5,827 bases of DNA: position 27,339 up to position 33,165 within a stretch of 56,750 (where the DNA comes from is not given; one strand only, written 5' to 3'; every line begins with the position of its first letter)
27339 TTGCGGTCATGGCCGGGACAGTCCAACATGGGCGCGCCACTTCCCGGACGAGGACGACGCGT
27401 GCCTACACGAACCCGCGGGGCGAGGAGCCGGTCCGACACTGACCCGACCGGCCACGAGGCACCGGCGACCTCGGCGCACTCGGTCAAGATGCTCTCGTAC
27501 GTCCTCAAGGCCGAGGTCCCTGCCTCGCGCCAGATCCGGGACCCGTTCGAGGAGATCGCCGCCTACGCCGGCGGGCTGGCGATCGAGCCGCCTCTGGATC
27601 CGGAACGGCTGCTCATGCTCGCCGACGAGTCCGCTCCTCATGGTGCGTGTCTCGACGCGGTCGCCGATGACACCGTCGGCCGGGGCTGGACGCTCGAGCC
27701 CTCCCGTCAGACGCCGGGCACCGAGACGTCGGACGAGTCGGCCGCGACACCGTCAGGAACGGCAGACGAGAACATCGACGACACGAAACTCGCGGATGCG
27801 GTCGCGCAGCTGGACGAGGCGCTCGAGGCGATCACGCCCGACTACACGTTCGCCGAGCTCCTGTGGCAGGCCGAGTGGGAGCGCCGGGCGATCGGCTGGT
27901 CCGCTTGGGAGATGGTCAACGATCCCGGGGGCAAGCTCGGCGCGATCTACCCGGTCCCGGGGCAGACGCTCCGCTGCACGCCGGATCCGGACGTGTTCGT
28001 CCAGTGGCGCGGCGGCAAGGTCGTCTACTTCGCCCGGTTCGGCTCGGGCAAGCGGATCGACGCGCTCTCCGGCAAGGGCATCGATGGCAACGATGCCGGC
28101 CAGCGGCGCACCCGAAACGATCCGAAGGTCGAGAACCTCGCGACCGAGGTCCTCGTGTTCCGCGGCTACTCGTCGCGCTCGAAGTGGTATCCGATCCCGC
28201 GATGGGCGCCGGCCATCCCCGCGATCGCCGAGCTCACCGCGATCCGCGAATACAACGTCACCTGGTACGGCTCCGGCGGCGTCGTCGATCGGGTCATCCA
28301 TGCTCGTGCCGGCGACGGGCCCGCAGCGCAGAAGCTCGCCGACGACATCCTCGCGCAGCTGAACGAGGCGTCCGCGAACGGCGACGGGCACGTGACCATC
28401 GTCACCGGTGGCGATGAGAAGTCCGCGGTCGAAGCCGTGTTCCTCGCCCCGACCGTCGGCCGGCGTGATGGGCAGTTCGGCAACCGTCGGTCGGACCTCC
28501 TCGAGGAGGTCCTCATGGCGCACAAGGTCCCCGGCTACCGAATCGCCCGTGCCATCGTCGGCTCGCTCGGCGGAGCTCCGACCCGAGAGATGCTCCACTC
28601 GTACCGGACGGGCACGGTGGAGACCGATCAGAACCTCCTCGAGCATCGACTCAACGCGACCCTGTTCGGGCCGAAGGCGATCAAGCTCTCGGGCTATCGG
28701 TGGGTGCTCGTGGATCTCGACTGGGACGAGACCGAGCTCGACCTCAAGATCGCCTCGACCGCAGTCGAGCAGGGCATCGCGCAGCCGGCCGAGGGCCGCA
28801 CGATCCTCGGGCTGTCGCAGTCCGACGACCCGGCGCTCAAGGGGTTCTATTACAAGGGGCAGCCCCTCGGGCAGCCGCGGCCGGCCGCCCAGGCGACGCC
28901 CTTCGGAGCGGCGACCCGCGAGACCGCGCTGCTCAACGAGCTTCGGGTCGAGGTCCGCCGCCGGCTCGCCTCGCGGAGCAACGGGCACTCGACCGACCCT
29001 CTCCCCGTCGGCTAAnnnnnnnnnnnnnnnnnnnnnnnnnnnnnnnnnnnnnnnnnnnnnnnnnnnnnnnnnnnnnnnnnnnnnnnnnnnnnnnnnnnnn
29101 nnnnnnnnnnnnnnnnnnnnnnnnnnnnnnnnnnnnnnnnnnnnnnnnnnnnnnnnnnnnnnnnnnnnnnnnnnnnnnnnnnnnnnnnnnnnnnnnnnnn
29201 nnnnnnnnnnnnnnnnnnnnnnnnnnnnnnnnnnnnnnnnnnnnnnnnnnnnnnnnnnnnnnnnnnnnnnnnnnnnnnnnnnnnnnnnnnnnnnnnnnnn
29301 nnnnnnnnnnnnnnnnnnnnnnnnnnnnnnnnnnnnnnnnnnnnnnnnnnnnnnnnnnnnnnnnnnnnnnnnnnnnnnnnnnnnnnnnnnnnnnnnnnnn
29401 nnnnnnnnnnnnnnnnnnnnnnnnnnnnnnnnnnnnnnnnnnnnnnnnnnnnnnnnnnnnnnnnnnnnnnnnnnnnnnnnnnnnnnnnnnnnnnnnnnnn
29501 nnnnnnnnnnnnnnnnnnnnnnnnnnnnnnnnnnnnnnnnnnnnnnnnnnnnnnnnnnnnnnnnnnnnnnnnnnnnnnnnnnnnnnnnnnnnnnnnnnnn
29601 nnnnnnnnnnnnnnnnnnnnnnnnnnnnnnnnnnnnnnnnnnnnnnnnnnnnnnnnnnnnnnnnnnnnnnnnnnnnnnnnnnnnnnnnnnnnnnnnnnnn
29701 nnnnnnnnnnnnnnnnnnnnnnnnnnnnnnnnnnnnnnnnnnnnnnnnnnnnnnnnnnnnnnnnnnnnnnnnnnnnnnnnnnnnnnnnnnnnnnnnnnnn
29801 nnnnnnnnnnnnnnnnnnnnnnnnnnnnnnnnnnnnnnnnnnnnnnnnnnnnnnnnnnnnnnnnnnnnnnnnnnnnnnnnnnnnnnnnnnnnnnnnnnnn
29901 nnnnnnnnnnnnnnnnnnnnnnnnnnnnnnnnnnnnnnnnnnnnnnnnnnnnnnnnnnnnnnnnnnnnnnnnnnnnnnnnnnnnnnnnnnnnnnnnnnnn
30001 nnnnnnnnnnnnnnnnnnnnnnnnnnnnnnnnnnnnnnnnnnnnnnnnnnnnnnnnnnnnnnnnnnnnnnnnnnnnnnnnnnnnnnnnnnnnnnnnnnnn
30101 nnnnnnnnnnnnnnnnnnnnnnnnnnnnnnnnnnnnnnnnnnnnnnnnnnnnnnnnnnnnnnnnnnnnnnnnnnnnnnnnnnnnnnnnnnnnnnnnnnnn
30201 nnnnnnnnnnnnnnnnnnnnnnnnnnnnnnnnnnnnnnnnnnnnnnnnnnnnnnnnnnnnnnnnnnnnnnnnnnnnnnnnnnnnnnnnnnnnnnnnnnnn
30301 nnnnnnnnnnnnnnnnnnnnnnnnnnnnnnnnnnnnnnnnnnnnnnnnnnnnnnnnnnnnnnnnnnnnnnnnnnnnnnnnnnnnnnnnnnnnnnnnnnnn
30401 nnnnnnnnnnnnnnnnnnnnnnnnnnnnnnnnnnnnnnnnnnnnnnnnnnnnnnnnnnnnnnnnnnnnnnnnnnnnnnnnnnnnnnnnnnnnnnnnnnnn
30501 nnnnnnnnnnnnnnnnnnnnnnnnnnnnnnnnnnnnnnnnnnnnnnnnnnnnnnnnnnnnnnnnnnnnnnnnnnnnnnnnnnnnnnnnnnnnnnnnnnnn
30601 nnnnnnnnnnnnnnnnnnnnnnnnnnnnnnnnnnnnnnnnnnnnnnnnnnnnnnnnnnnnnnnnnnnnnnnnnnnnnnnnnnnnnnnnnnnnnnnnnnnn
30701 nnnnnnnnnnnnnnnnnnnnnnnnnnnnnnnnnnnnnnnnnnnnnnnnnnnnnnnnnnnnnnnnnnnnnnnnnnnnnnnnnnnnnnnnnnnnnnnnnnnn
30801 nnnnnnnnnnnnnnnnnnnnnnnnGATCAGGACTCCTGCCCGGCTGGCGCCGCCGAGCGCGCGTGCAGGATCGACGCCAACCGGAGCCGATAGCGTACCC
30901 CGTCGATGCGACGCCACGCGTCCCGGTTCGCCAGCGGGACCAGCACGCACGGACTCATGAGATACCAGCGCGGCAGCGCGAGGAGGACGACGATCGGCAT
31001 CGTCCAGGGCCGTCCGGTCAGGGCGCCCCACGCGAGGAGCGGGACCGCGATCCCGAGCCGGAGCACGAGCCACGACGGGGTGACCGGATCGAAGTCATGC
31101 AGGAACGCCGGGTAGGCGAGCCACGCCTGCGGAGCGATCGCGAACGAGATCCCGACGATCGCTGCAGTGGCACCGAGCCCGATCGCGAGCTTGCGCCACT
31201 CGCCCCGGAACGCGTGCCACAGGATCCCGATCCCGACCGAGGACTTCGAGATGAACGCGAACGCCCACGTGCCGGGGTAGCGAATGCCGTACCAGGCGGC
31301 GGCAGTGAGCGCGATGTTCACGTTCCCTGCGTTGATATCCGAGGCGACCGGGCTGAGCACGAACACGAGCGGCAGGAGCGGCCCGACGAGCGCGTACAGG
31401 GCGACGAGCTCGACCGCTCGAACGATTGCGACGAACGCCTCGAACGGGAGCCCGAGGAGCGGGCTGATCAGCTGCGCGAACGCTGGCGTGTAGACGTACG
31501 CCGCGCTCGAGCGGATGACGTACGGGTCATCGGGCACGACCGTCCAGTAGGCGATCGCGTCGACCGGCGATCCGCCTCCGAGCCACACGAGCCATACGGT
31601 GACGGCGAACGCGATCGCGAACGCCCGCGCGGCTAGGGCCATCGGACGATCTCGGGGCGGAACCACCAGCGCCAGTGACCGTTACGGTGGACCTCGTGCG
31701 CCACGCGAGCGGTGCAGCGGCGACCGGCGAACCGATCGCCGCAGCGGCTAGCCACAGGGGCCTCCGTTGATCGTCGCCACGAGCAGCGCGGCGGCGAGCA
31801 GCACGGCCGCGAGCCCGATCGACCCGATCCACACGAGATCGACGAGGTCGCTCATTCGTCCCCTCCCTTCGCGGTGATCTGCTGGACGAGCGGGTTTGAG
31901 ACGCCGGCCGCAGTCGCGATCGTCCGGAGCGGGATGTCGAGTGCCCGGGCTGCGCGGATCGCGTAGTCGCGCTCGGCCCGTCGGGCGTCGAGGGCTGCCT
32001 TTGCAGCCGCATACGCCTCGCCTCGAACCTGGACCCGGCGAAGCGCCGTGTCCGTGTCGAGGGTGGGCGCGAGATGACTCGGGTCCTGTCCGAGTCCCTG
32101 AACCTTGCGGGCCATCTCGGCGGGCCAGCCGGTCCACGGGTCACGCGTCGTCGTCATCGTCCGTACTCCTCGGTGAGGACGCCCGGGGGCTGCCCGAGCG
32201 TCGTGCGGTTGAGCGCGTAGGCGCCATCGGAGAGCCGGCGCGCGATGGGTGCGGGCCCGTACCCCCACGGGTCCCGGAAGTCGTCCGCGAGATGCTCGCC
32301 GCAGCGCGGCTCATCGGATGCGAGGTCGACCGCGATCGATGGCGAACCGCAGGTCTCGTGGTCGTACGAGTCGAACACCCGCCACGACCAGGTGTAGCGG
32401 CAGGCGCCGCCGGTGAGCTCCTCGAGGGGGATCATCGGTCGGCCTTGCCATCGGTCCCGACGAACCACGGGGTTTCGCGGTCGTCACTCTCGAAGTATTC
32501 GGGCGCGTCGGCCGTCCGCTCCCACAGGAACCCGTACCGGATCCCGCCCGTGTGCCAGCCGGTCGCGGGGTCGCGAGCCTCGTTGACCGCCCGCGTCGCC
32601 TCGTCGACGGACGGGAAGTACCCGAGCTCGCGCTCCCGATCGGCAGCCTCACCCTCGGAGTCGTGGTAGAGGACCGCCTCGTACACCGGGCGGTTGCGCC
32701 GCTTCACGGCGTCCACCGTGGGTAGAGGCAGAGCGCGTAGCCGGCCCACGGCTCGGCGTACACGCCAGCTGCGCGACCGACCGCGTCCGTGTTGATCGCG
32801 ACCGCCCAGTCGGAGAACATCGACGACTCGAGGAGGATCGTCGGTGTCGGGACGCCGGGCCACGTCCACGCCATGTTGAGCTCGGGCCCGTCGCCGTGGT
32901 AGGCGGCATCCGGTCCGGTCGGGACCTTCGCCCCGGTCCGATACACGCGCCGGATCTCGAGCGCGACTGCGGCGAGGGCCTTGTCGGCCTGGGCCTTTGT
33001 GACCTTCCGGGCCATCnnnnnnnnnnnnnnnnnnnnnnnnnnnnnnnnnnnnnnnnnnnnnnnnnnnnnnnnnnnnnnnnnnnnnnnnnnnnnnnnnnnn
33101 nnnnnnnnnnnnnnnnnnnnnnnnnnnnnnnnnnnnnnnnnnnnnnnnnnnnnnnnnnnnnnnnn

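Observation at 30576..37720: A 7-kb leftward gene block with its own three promoters interrupts the rightward head-assembly operon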

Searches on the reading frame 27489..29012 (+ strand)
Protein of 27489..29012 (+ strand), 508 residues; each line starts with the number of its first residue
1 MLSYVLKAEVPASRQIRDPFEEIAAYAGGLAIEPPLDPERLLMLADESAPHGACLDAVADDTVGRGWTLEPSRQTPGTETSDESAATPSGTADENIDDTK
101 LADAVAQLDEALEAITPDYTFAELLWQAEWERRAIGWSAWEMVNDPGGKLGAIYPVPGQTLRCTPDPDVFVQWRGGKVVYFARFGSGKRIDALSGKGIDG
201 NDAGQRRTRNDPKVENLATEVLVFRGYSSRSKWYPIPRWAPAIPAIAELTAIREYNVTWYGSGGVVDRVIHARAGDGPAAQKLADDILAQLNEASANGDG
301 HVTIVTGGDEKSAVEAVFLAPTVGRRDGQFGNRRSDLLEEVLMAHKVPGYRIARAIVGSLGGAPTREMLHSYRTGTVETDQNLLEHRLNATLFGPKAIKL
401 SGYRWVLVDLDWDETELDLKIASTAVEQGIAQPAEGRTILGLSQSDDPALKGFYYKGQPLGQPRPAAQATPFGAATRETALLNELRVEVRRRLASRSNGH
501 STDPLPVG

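Call 114: search_dna_similar(query=window:27489-29012:+, collection=phages, mode=protein, max_rows=15, max_evalue=1e-8)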
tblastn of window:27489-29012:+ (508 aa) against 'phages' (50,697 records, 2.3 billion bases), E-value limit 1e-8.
Records with a match: 141; places in all: 141; records where one place covers at least 80% of the query: 99.
Best place of each record, by identity: <60% 141.
By first word of the organism name: Streptomyces 127; Rhodococcus 8; Methanobacterium 3; Rhizobium 3.
By host as written in the record: Streptomyces griseus ATCC 10137 52; Streptomyces lividans JI 1326 29; Streptomyces viridochromogenes DSM40736 12; Streptomyces sanglieri UNT16F27A 9; Streptomyces mirabilis NRRL B-2400 7; Streptomyces griseofuscus ATCC 23916 7; - 6; Rhodococcus erythropolis RIA 643 6; and 7 more.
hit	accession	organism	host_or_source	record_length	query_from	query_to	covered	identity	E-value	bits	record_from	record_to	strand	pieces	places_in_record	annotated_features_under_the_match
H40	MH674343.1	Methanobacterium virus Drs3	Methanobacterium formicicum Khl10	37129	4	460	90%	25.2%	1e-22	108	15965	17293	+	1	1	portal protein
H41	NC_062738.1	Methanobacterium virus Drs3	Methanobacterium formicicum Khl10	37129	4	460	90%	25.2%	1e-22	108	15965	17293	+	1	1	portal protein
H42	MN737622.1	Methanobacterium virus PhiF3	Methanothermobacter thermautotrophicus ...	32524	16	460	88%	25.8%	5e-21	103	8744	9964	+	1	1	putative portal protein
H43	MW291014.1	Streptomyces phage MindFlayer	Streptomyces mirabilis NRRL B-2400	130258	12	469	90%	24.6%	4e-16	88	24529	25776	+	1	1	47: portal protein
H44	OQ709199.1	Streptomyces phage PumpkinSpice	Streptomyces griseofuscus ATCC 23916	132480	12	469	90%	24.6%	4e-16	88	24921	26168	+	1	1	48: portal protein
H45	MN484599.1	Streptomyces phage Wipeout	Streptomyces griseus ATCC 10137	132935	12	469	90%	24.6%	4e-16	88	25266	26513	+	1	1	47: portal protein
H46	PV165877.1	Streptomyces phage CeilingFan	Streptomyces griseus ATCC 10137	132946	12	469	90%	24.6%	4e-16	88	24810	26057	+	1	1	48: portal protein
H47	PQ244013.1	Streptomyces phage KentuckyRacer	Streptomyces griseus ATCC 10137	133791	12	469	90%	24.6%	4e-16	88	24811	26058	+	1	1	49: portal protein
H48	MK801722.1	Streptomyces phage Birchlyn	Streptomyces griseus ATCC 10137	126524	12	469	90%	24.6%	4e-16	88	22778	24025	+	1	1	46: portal protein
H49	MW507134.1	Streptomyces phage Battuta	Streptomyces sanglieri UNT16F27A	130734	12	469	90%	24.6%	4e-16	88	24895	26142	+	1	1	47: portal protein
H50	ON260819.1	Streptomyces phage SaltySpitoon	Streptomyces griseus ATCC 10137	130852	12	469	90%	24.6%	4e-16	88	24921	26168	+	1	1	49: portal protein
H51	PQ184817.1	Streptomyces phage Jollison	Streptomyces lividans JI 1326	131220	12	469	90%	24.6%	4e-16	88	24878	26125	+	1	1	48: portal protein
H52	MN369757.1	Streptomyces phage Bordeaux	Streptomyces griseus ATCC 10137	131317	12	469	90%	24.6%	4e-16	88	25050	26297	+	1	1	47: portal protein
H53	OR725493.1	Streptomyces phage Spelly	Streptomyces griseus ATCC 10137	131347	12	469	90%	24.6%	4e-16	88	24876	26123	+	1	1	49: portal protein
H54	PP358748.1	Streptomyces phage Amabiko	Streptomyces scabiei RL-34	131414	12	469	90%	24.6%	4e-16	88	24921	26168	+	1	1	49: portal protein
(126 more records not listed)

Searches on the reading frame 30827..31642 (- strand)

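Call 20: search_protein_families(library=pfam, max_evalue=0.01, proteins=[window:30827-31642:-])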
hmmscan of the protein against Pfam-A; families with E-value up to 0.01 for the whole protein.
window:30827-31642:- (271 aa): 2 families
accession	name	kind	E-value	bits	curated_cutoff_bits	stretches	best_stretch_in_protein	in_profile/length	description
PF09594.16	GT87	-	5.7e-06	26.7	25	1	49-223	1-205/237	Glycosyltransferase family 87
PF23636.1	DUF7144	-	0.0012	19.4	27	1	153-222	9-78/115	Domain of unknown function (DUF7144)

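Call 22: search_protein_families(library=phrogs, max_evalue=0.001, proteins=[window:30827-31642:-])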
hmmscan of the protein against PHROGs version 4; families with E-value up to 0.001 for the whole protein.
window:30827-31642:- (271 aa): 0 families

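Call 59: search_protein_families(library=ncbifam, max_evalue=0.01, proteins=[window:30827-31642:-])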
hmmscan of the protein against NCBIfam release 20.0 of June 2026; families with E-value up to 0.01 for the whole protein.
window:30827-31642:- (271 aa): 0 families

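Call 97: search_protein_families(library=padloc, max_evalue=0.01, proteins=[window:30827-31642:-])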
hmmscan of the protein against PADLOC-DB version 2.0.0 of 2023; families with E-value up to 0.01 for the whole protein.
window:30827-31642:- (271 aa): 0 families

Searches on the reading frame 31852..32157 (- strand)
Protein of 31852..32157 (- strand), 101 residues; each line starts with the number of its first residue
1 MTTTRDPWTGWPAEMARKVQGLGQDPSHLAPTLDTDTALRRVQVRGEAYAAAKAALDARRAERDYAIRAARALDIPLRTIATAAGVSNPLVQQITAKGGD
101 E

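Call 20: search_protein_families(library=pfam, max_evalue=0.01, proteins=[window:31852-32157:-])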
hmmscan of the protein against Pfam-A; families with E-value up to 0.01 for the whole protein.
window:31852-32157:- (101 aa): 0 families

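Call 22: search_protein_families(library=phrogs, max_evalue=0.001, proteins=[window:31852-32157:-])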
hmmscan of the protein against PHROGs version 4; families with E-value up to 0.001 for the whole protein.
window:31852-32157:- (101 aa): 1 family
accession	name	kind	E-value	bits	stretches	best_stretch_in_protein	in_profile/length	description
phrog_686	-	DNA, RNA and nucleotide metabolism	0.0001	23.5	1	40-98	14-72/76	HTH DNA binding protein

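Call 59: search_protein_families(library=ncbifam, max_evalue=0.01, proteins=[window:31852-32157:-])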
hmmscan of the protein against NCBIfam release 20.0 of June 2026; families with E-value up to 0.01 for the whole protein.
window:31852-32157:- (101 aa): 0 families

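Call 65: search_solved_structures(query=window:31852-32157:-, max_evalue=1)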
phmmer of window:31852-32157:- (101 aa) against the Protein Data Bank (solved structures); distinct sequences matched with E-value up to 1: 4.
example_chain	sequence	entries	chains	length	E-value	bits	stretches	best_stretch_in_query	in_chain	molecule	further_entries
5vps_A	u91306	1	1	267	0.35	14.4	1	5-66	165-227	Short-chain dehydrogenase/reductase SDR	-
5zct_A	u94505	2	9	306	0.55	13.8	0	56-99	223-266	Ribosomal protein S6--L-glutamate ligase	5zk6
5idx_A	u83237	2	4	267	0.62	13.6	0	5-69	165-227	Short-chain dehydrogenase/reductase SDR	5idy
4iwx_A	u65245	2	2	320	0.65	13.5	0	56-99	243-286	Ribosomal protein S6 modification protein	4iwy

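Call 97: search_protein_families(library=padloc, max_evalue=0.01, proteins=[window:31852-32157:-])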
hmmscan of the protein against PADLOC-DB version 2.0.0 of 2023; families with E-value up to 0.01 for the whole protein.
window:31852-32157:- (101 aa): 0 families

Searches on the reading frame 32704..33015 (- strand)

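Call 20: search_protein_families(library=pfam, max_evalue=0.01, proteins=[window:32704-33015:-])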
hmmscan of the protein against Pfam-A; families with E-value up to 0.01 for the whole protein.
window:32704-33015:- (103 aa): 0 families

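Call 22: search_protein_families(library=phrogs, max_evalue=0.001, proteins=[window:32704-33015:-])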
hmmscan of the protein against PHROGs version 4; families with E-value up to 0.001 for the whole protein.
window:32704-33015:- (103 aa): 1 family
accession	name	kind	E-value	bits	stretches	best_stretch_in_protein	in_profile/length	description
phrog_19324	-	unknown function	3.2e-11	44.2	1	4-99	3-103/180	-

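Call 59: search_protein_families(library=ncbifam, max_evalue=0.01, proteins=[window:32704-33015:-])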
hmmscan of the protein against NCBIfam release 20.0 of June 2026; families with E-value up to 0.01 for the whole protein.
window:32704-33015:- (103 aa): 0 families

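Call 96: search_protein_families(library=padloc, max_evalue=0.01, proteins=[window:32704-33015:-])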
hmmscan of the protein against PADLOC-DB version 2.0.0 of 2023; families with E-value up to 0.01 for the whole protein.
window:32704-33015:- (103 aa): 0 families
